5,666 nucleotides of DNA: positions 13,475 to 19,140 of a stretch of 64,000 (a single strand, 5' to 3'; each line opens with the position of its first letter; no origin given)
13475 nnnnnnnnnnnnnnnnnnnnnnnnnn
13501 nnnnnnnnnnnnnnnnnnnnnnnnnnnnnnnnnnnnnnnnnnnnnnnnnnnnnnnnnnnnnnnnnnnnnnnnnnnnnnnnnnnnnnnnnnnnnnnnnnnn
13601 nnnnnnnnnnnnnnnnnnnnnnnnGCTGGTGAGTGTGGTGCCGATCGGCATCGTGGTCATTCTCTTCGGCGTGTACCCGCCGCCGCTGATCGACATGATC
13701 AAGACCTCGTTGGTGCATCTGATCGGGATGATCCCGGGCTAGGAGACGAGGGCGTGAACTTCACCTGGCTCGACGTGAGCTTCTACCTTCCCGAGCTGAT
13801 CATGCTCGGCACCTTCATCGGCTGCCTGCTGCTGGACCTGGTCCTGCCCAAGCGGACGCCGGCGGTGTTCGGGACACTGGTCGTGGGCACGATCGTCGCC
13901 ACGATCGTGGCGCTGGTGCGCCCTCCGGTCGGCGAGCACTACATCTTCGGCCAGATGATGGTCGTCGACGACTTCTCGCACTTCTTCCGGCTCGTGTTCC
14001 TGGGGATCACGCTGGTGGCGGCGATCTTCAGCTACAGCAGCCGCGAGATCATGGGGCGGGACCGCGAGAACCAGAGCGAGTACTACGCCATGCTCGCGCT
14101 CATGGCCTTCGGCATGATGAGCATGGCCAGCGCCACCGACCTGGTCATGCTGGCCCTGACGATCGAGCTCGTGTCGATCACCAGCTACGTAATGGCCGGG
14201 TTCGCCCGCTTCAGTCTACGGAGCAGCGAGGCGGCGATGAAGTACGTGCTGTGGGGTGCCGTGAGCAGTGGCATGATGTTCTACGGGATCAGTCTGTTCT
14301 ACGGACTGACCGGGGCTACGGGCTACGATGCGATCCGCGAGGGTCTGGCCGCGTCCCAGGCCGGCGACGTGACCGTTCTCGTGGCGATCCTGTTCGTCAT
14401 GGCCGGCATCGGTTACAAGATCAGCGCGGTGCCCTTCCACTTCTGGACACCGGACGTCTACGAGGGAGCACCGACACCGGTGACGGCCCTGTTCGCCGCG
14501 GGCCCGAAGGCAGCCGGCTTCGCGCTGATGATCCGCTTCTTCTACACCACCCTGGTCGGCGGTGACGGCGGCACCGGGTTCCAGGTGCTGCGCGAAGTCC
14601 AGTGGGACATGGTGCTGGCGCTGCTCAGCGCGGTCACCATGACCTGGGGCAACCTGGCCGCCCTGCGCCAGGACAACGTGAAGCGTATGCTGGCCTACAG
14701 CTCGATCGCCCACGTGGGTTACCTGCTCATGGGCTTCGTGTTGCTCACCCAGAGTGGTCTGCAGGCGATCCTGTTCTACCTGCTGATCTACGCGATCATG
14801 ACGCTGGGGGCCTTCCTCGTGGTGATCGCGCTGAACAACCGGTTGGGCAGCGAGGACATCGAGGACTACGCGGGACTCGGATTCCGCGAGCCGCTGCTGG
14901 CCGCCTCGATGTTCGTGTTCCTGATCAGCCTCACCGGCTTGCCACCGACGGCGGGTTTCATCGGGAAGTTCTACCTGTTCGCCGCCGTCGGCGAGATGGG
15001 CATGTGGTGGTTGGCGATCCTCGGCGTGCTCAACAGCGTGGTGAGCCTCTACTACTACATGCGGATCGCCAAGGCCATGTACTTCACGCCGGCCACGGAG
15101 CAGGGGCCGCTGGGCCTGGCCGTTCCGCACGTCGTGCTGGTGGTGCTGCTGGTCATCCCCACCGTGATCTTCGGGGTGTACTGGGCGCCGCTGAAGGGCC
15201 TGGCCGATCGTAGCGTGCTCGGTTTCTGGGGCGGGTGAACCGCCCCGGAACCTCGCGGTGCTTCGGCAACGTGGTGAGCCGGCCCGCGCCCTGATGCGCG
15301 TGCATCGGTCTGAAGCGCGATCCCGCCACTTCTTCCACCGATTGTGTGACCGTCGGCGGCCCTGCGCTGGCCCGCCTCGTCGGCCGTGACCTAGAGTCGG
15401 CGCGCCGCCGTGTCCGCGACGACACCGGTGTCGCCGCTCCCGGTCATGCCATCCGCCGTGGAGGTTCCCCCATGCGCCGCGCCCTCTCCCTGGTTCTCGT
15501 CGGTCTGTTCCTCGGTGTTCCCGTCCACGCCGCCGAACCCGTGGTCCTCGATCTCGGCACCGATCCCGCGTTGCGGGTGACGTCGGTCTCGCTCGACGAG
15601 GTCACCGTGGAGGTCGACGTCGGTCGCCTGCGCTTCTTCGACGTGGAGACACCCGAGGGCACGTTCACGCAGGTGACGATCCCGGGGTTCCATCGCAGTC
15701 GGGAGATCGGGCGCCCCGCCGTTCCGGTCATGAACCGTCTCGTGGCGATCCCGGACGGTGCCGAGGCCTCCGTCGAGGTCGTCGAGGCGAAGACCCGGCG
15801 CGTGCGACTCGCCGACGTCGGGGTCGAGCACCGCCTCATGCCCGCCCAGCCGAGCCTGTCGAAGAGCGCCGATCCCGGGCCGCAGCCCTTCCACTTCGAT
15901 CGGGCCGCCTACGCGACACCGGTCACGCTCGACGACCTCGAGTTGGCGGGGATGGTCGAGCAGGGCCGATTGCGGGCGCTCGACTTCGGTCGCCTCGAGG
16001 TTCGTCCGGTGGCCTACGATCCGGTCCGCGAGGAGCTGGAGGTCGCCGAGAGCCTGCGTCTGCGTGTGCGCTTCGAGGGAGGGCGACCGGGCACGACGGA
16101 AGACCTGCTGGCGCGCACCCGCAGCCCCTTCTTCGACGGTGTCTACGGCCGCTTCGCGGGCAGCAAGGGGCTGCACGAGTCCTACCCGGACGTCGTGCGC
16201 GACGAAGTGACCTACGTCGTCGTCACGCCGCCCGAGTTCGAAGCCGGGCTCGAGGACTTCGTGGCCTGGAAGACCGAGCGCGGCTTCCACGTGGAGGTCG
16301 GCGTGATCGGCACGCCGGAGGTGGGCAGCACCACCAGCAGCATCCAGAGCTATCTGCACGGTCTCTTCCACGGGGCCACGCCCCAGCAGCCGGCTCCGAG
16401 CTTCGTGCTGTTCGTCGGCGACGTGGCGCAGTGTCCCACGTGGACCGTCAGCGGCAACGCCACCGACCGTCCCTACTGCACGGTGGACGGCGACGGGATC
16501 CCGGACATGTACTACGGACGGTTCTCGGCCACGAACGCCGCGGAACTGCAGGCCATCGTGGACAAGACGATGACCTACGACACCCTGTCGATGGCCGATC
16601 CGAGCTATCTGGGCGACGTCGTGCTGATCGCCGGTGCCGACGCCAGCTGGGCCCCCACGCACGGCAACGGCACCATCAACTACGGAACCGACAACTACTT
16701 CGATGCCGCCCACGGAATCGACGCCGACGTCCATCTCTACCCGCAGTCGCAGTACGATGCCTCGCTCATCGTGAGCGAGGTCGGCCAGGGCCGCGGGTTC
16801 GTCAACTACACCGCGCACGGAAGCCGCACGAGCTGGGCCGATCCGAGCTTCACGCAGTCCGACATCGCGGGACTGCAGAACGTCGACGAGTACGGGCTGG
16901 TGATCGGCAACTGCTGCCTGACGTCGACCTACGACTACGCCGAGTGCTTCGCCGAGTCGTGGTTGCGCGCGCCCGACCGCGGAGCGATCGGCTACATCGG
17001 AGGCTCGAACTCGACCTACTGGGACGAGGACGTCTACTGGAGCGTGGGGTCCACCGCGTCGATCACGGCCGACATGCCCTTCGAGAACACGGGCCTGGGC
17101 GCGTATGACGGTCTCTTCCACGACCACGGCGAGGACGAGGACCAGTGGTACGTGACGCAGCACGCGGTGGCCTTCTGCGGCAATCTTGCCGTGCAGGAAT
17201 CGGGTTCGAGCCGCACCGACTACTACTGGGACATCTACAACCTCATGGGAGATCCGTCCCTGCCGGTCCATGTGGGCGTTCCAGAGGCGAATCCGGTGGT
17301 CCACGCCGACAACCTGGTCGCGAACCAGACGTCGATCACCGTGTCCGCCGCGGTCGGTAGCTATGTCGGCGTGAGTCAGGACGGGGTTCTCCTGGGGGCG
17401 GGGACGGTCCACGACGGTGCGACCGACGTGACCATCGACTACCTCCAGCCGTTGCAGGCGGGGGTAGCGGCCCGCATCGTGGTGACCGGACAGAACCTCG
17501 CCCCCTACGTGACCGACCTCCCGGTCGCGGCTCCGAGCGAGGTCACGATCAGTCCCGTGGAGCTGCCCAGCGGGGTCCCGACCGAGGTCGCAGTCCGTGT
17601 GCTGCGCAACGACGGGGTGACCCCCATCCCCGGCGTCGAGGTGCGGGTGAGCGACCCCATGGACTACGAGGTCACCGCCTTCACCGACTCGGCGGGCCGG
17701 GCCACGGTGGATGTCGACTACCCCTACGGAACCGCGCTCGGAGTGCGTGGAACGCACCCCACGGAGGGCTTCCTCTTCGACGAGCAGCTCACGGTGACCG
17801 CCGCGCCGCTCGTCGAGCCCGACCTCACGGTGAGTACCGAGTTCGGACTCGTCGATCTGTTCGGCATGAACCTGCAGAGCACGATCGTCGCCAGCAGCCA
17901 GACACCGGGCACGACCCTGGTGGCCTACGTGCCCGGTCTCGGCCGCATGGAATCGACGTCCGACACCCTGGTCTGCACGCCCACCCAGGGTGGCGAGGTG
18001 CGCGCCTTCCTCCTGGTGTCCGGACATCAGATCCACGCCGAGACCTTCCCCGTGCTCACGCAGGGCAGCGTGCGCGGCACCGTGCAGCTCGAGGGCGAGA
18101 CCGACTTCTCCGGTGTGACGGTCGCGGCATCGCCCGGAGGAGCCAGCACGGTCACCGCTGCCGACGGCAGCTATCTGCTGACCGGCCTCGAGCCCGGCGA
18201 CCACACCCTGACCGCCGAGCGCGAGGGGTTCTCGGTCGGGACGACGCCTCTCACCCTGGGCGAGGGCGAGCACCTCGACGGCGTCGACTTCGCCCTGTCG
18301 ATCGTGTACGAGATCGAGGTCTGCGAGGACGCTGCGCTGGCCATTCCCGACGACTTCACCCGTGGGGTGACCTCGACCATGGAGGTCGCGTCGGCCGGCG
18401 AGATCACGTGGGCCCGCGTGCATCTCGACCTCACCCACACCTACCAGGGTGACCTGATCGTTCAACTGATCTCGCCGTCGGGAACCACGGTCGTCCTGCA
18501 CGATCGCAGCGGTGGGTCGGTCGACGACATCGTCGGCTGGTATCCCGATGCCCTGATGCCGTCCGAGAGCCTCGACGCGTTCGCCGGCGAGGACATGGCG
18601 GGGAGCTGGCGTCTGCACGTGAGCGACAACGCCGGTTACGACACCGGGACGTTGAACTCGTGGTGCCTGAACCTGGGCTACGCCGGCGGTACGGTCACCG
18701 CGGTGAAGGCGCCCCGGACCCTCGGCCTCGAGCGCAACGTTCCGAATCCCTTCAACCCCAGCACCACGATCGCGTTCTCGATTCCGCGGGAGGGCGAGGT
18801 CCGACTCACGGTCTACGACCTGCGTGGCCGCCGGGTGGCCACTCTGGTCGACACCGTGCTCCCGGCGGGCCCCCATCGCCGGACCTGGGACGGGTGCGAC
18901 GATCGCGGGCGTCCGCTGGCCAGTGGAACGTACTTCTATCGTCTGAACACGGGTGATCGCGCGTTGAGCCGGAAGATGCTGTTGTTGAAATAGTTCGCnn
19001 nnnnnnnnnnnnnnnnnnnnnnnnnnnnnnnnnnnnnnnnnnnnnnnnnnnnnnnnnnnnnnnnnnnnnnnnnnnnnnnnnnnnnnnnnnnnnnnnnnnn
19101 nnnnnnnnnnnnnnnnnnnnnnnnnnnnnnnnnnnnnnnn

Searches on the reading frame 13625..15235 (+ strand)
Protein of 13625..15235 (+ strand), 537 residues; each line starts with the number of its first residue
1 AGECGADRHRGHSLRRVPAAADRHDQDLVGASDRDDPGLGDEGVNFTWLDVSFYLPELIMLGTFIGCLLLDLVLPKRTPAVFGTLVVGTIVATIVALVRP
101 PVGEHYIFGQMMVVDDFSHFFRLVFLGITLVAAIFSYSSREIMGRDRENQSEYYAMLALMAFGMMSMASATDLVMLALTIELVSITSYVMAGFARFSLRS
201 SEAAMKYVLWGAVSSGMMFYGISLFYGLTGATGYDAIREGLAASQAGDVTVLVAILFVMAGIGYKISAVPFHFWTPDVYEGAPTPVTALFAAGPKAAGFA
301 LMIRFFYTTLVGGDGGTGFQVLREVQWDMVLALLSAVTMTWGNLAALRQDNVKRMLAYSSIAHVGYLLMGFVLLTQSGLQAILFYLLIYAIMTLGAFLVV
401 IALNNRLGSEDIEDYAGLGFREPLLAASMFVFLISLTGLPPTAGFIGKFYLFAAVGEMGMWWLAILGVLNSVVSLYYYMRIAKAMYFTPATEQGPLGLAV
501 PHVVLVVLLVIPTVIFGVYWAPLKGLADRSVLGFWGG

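Call 17: search_protein_families(library=pfam, proteins=[window:13625-15235:+])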
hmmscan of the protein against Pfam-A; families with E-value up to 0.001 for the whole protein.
window:13625-15235:+ (537 aa): 1 family
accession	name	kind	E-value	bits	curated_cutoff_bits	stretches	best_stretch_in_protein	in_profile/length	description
PF00361.26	Proton_antipo_M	-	2.7e-74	250.4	21.5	1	170-473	1-293/294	NADH:quinone oxidoreductase/Mrp antiporter, TM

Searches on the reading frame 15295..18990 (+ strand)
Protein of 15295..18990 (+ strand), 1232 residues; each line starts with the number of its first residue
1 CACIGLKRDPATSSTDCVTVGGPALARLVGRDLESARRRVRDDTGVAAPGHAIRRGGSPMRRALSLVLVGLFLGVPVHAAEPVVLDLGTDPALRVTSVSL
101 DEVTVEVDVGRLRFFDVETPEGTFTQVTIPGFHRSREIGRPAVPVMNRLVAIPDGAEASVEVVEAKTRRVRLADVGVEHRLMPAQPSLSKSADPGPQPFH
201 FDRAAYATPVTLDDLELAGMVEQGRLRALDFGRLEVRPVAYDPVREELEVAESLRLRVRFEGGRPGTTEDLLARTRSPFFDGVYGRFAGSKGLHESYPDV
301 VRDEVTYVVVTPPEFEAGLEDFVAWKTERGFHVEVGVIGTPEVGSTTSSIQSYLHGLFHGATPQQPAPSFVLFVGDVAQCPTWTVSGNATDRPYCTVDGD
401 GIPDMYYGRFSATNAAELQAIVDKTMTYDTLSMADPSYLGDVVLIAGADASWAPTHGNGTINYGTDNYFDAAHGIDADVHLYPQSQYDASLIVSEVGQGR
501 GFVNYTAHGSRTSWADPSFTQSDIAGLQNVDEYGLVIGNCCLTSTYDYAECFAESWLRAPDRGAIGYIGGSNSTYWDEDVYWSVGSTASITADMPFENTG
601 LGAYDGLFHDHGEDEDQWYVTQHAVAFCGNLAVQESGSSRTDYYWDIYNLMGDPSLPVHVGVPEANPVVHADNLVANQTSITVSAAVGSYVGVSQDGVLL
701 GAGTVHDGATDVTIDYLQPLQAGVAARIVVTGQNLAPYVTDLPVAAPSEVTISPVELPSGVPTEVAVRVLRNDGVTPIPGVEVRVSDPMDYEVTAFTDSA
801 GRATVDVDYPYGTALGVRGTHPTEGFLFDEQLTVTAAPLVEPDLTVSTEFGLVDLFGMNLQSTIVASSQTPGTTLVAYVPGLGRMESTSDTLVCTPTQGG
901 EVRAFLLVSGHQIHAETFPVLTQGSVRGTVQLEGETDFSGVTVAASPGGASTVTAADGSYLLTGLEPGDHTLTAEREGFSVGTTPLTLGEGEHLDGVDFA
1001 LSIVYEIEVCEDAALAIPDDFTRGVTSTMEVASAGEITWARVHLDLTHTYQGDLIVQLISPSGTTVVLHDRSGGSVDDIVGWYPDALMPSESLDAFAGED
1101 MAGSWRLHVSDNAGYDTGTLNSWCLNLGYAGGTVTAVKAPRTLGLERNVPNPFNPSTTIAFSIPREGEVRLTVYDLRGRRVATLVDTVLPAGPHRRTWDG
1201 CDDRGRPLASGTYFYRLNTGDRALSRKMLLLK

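Call 17: search_protein_families(library=pfam, proteins=[window:15295-18990:+])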
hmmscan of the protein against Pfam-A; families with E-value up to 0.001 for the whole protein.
window:15295-18990:+ (1232 aa): 7 families
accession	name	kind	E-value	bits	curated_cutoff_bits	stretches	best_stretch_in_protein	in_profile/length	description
PF01364.23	Peptidase_C25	-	2.8e-56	191.8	23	1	307-657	1-373/374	Peptidase family C25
PF01483.27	P_proprotein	-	3e-19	69.3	21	1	1040-1127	4-86/86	Proprotein convertase P-domain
PF08126.16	Propeptide_C25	-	7.8e-17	61.5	22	1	87-265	5-177/205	Propeptide_C25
PF13620.12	CarboxypepD_reg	-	1.9e-13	51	32.3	1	925-1001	1-81/82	Carboxypeptidase regulatory-like domain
PF03785.20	Peptidase_C25_C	-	4.2e-10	39.8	25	1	663-741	1-77/79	Peptidase family C25, C terminal ig-like domain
PF13860.13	FlgD_ig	-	2.2e-08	34.4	27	1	1167-1216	23-72/79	FlgD Ig-like domain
PF13715.12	CarbopepD_reg_2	-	2.6e-05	24.6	32.2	1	927-993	2-69/88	CarboxypepD_reg-like domain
